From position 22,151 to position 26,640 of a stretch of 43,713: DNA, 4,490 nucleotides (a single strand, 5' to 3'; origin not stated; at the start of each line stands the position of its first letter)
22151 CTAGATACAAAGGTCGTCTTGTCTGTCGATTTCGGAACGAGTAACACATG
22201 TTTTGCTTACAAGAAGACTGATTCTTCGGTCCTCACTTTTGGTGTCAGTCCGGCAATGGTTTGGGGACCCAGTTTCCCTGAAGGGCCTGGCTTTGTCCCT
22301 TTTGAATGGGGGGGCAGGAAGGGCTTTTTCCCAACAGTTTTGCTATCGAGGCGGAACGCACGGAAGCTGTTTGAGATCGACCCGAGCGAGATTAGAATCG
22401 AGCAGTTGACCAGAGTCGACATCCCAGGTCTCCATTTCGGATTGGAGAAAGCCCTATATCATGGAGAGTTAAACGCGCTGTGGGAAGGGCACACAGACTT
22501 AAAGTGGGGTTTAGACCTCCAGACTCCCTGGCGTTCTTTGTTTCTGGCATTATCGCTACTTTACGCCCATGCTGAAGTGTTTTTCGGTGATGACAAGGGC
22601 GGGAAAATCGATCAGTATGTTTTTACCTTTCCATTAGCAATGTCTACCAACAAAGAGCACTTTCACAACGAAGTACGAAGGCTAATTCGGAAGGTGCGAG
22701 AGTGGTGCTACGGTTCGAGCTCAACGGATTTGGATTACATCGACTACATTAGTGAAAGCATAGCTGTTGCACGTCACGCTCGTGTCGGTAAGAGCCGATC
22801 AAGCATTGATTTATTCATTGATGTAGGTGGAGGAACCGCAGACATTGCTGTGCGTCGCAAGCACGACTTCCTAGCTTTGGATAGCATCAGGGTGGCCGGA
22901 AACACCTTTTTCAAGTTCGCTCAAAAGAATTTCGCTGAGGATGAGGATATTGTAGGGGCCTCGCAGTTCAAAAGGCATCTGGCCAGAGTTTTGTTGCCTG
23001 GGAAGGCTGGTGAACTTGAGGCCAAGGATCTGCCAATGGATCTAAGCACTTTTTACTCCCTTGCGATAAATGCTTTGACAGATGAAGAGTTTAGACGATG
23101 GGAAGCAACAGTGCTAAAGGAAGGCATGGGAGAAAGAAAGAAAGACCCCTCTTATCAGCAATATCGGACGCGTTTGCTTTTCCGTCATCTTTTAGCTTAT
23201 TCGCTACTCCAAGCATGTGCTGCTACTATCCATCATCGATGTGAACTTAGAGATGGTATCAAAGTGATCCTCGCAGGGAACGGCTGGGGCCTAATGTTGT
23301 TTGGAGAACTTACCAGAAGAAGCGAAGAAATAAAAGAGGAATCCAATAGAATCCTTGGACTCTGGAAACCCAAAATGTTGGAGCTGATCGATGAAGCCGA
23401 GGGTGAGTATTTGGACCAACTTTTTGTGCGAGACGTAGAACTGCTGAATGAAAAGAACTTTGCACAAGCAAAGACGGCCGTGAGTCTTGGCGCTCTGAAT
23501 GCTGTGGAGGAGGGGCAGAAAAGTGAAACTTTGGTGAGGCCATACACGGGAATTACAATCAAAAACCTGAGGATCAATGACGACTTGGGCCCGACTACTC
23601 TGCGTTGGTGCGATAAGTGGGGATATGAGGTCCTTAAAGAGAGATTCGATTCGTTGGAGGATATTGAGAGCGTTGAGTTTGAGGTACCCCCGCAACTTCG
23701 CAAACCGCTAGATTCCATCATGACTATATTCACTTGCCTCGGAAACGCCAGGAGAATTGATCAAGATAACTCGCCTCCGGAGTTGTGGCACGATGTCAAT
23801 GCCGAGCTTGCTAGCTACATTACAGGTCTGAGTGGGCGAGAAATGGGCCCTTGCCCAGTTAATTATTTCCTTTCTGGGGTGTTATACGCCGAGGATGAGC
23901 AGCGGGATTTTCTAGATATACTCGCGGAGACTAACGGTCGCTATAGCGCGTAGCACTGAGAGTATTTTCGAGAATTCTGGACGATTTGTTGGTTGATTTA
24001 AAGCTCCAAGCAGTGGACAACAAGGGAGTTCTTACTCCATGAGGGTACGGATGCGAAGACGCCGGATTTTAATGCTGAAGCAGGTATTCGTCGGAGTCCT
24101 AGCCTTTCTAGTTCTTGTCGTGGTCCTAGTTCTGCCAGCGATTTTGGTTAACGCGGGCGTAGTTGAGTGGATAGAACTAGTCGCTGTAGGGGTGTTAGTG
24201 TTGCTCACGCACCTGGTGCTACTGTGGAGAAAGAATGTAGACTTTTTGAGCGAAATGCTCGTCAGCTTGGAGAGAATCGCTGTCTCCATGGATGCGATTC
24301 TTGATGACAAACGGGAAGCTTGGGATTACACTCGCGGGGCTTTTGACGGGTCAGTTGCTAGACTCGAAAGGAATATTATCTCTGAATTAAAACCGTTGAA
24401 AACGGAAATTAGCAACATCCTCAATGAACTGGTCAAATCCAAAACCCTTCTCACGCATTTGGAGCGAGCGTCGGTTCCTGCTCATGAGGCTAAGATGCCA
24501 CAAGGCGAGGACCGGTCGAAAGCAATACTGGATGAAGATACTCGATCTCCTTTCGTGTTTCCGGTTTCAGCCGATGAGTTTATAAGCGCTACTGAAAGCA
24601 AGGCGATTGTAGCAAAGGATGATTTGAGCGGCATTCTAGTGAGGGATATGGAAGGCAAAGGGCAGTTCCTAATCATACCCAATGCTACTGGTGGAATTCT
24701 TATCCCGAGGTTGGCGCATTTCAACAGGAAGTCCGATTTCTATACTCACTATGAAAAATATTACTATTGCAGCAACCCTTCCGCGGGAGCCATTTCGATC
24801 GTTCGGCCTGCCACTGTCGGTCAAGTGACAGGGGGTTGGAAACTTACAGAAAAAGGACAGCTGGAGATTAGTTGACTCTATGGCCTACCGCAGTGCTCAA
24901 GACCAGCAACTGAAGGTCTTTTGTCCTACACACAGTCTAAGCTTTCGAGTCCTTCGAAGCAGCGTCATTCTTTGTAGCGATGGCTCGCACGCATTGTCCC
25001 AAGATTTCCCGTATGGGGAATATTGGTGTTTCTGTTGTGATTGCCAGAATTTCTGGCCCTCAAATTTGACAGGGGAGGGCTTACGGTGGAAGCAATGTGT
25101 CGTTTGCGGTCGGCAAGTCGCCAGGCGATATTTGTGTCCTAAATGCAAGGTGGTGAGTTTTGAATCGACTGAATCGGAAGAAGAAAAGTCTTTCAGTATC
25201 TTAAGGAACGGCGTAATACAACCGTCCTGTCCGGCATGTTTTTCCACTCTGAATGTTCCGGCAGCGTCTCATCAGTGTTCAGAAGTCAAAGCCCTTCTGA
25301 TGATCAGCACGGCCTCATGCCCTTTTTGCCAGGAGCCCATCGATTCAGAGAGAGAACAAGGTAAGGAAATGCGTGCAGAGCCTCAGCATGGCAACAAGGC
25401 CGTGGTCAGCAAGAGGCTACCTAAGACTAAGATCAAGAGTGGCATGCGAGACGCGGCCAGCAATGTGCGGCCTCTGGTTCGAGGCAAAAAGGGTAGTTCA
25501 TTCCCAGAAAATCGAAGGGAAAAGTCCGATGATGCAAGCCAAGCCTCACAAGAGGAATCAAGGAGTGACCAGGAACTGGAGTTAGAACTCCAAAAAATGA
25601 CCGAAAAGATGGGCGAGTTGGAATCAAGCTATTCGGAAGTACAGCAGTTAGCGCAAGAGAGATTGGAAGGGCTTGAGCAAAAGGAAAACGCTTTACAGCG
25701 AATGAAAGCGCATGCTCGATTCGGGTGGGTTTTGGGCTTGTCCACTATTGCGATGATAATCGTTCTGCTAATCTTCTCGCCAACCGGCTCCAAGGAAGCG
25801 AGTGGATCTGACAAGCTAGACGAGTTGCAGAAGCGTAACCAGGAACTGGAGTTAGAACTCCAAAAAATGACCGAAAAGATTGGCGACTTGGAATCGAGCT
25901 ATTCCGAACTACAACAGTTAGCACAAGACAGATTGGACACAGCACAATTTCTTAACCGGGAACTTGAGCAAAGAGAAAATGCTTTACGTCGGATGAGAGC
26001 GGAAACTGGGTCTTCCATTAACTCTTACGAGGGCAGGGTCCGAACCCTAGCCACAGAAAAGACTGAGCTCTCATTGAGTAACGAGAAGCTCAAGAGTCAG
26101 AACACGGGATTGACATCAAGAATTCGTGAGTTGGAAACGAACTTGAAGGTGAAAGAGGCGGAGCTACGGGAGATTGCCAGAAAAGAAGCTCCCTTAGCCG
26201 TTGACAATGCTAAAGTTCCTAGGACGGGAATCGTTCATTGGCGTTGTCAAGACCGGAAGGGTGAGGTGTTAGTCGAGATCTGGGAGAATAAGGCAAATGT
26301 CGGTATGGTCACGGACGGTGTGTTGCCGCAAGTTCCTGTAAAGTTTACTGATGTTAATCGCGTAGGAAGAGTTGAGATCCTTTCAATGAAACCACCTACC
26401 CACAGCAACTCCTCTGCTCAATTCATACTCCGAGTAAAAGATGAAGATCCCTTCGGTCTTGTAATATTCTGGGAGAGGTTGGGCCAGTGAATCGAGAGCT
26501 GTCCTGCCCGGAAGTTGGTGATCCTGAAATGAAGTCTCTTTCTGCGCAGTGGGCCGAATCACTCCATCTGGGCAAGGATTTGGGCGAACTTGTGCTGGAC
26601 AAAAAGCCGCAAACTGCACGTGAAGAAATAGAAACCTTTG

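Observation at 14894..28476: Ghost copies of a mobile-element terminus (with excisionase 3' remnants) bracket the tubulin-like operon, suggesting tandem accretion or cargo swapping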

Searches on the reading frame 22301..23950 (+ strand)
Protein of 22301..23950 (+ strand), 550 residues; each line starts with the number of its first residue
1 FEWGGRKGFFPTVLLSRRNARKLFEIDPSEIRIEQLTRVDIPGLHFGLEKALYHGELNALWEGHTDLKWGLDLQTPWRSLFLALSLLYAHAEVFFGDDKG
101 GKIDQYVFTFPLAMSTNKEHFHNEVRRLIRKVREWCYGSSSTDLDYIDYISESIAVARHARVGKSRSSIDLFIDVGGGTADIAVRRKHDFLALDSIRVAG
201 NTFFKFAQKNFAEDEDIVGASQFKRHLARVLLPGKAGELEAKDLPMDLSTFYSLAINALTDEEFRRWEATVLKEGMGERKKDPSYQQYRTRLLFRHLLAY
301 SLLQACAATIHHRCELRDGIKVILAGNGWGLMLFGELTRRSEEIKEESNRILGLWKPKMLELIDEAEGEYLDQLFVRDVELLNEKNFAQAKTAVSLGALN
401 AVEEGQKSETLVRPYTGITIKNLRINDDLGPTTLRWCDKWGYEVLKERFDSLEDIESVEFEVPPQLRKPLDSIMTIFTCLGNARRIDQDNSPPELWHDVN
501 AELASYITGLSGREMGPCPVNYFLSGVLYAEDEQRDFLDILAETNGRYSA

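Call 75: search_protein_families(library=pfam, proteins=[window:22301-23950:+], max_evalue=5)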
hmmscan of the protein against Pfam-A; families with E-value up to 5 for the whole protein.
window:22301-23950:+ (550 aa): 1 family
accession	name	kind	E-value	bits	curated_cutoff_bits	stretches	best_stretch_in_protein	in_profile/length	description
PF06723.19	MreB_Mbl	-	0.00014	21.3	27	1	149-203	126-180/327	MreB/Mbl protein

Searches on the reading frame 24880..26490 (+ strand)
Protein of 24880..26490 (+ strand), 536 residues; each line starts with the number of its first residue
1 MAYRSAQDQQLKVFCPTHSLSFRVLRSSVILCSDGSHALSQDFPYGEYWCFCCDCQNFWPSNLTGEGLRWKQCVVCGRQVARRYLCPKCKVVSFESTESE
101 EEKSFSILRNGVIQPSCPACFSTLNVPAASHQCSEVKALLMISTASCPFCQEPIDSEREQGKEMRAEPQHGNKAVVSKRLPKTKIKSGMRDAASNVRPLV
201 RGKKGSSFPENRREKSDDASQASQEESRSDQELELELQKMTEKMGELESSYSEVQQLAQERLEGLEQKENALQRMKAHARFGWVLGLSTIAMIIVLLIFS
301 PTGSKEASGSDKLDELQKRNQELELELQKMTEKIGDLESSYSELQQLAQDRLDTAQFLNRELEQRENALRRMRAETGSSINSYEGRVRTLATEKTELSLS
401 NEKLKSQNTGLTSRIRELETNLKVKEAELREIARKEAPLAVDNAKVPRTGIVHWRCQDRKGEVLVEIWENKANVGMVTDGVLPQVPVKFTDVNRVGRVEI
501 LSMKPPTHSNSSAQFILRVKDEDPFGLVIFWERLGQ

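Call 8: search_protein_families(library=pfam, proteins=[window:24880-26490:+], max_evalue=0.01)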
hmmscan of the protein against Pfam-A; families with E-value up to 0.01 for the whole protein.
window:24880-26490:+ (536 aa): 0 families

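Call 49: search_protein_families(library=padloc, proteins=[window:24880-26490:+], max_evalue=0.01)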
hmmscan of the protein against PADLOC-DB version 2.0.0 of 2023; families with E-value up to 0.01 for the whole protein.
window:24880-26490:+ (536 aa): 2 families
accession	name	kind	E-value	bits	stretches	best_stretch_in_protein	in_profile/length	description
PDLC03859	LmuB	-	0.002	15.4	0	142-426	329-463/611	-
PDLC00580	JetC3|JetC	-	0.0037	13.5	1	313-436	258-384/1068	DUF3584 domain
